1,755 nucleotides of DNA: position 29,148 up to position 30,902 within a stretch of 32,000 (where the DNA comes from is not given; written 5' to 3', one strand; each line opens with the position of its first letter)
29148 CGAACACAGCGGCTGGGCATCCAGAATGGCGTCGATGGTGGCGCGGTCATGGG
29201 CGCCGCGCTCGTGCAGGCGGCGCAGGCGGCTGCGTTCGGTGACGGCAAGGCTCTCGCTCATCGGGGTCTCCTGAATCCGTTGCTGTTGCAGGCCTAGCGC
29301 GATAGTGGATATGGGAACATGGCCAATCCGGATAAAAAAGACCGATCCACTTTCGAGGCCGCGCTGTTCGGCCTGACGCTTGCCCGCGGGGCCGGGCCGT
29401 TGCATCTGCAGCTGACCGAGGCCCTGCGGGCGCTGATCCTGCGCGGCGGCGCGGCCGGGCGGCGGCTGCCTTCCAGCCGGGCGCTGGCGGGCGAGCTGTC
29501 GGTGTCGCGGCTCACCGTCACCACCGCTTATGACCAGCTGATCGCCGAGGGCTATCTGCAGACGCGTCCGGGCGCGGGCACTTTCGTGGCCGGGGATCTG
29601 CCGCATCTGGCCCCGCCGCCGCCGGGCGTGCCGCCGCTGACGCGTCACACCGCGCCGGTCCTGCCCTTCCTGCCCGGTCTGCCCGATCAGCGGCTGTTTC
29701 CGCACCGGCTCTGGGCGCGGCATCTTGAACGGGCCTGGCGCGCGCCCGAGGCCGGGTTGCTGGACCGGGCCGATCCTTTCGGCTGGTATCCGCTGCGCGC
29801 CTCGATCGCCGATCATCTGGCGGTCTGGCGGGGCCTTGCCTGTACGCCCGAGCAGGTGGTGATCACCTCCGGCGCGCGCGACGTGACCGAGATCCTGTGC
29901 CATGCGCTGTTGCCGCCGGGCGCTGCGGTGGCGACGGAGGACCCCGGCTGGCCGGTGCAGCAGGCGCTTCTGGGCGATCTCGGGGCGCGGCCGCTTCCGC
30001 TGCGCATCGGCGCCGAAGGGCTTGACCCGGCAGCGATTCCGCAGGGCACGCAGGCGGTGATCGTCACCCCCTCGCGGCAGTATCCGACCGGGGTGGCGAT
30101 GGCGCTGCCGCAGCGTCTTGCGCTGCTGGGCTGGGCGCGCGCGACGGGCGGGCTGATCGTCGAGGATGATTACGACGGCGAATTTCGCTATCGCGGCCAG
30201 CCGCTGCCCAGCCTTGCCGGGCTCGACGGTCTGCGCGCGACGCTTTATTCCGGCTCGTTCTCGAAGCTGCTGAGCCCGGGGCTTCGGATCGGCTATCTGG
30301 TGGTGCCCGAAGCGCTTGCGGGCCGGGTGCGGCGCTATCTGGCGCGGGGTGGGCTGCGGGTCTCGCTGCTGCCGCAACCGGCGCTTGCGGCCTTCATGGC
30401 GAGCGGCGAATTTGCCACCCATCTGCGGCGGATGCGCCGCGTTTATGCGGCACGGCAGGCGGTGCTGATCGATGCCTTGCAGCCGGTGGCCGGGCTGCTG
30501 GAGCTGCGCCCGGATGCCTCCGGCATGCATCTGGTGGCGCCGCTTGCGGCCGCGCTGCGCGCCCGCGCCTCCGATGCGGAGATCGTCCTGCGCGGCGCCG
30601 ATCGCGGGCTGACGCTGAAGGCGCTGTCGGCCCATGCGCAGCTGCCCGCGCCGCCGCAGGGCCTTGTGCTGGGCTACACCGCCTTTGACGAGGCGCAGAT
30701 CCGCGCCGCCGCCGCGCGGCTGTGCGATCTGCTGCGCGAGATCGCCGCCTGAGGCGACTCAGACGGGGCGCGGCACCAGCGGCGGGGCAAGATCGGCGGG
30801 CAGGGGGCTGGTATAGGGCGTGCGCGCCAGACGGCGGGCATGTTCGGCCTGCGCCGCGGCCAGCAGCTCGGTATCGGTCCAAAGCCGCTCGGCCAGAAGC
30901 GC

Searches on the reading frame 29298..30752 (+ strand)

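Call 8: search_protein_families(library=pfam, proteins=[window:29298-30752:+], max_evalue=0.01)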
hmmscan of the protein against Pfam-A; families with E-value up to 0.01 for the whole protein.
window:29298-30752:+ (484 aa): 2 families
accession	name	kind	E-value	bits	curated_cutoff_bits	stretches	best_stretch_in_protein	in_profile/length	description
PF00155.27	Aminotran_1_2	-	6e-18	65.6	19.7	1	166-419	47-313/361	Aminotransferase class I and II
PF00392.27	GntR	-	3.5e-13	49.4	27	1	38-97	4-64/64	Bacterial regulatory proteins, gntR family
